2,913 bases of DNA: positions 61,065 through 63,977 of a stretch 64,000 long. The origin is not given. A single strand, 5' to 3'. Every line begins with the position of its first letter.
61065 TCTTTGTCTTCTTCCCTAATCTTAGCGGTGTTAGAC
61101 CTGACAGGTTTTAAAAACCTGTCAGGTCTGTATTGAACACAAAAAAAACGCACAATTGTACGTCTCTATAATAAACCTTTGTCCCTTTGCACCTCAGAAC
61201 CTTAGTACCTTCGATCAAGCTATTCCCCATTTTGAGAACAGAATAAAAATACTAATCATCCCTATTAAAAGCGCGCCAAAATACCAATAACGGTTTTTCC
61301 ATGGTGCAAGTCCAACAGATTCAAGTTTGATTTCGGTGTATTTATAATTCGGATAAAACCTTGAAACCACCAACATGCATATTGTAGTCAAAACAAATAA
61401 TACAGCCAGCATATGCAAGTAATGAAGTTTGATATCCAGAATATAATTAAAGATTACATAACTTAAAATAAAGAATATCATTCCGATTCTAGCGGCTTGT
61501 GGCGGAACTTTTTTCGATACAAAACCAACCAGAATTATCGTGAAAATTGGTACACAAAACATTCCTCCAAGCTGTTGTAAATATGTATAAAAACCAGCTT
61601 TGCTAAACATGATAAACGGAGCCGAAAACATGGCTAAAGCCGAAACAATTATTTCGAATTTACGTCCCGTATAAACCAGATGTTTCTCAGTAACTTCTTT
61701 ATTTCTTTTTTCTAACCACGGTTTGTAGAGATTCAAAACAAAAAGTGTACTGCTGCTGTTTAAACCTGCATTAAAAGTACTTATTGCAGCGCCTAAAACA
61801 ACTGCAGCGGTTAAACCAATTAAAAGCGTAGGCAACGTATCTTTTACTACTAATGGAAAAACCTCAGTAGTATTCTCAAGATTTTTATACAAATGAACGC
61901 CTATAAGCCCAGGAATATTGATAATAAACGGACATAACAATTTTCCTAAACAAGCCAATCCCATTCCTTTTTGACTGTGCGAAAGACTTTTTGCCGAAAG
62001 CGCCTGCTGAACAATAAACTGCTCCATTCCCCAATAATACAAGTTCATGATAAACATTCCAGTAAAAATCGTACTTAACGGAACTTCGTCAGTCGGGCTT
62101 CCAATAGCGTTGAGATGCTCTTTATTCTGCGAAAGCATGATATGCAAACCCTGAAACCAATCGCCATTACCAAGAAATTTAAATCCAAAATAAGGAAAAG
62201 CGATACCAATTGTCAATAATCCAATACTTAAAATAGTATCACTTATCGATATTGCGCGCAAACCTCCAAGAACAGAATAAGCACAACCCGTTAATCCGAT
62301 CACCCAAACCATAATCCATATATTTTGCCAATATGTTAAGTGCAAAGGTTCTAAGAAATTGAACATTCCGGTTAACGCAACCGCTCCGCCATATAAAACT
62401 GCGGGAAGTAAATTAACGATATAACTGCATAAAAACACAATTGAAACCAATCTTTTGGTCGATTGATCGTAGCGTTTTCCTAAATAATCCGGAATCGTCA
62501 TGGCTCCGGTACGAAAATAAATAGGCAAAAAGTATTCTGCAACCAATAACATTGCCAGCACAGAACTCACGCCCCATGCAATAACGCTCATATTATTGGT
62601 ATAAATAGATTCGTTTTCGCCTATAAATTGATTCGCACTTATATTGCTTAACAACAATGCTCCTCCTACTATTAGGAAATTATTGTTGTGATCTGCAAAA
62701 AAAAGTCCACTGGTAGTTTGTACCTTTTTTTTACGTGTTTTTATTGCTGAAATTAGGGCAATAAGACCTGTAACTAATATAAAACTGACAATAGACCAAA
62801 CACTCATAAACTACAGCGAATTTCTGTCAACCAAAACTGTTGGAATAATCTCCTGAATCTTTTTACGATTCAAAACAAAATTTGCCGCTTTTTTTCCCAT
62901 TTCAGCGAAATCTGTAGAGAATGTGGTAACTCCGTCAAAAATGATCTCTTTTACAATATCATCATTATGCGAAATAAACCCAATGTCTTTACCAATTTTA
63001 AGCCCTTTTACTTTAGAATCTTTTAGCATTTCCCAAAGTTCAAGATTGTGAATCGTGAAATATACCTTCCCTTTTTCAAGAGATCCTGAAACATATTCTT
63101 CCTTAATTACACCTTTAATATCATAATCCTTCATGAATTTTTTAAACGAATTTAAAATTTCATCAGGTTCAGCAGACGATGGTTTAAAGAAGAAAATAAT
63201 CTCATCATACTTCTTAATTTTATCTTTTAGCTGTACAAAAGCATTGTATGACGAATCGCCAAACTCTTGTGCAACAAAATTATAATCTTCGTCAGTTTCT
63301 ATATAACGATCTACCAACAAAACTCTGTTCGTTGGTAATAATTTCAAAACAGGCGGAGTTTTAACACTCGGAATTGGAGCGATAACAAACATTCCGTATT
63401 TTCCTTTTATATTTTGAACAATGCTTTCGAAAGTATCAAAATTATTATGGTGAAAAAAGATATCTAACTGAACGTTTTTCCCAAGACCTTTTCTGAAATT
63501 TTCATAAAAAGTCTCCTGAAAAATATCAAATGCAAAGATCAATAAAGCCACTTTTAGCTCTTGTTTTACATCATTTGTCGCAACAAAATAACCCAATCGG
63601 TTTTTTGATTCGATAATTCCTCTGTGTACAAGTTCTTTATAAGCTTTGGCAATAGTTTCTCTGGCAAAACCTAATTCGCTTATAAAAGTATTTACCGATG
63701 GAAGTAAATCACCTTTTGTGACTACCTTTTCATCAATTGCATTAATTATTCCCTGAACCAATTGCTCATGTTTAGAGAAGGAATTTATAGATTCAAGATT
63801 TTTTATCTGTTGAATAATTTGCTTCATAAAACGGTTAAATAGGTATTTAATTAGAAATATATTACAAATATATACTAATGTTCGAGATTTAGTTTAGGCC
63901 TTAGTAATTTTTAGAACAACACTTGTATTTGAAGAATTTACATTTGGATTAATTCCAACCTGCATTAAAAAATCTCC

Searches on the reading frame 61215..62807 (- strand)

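Call 90: search_protein_families(library=pfam, proteins=[window:61215-62807:-], max_evalue=0.000001)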
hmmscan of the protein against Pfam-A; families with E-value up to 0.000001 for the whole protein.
window:61215-62807:- (530 aa): 1 family
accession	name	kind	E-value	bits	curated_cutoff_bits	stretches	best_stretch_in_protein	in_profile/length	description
PF00474.23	SSF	-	1.1e-33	117.2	22.8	1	46-444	12-404/406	Sodium:solute symporter family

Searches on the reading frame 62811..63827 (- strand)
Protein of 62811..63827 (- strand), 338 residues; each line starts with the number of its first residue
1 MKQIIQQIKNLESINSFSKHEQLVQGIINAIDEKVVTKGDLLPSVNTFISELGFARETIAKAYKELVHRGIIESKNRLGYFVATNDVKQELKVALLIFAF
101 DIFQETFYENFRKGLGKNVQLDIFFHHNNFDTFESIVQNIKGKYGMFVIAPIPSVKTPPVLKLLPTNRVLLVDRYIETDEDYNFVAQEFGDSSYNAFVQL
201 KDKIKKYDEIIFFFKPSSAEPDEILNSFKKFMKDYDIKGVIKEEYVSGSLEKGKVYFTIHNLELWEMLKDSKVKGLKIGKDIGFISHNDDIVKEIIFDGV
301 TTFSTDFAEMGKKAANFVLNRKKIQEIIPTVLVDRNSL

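Call 90: search_protein_families(library=pfam, proteins=[window:62811-63827:-], max_evalue=0.000001)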
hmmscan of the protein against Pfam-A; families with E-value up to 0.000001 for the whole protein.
window:62811-63827:- (338 aa): 1 family
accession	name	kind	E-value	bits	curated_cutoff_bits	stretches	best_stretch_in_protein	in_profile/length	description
PF00392.27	GntR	-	1.4e-09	37.9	27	1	21-82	3-64/64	Bacterial regulatory proteins, gntR family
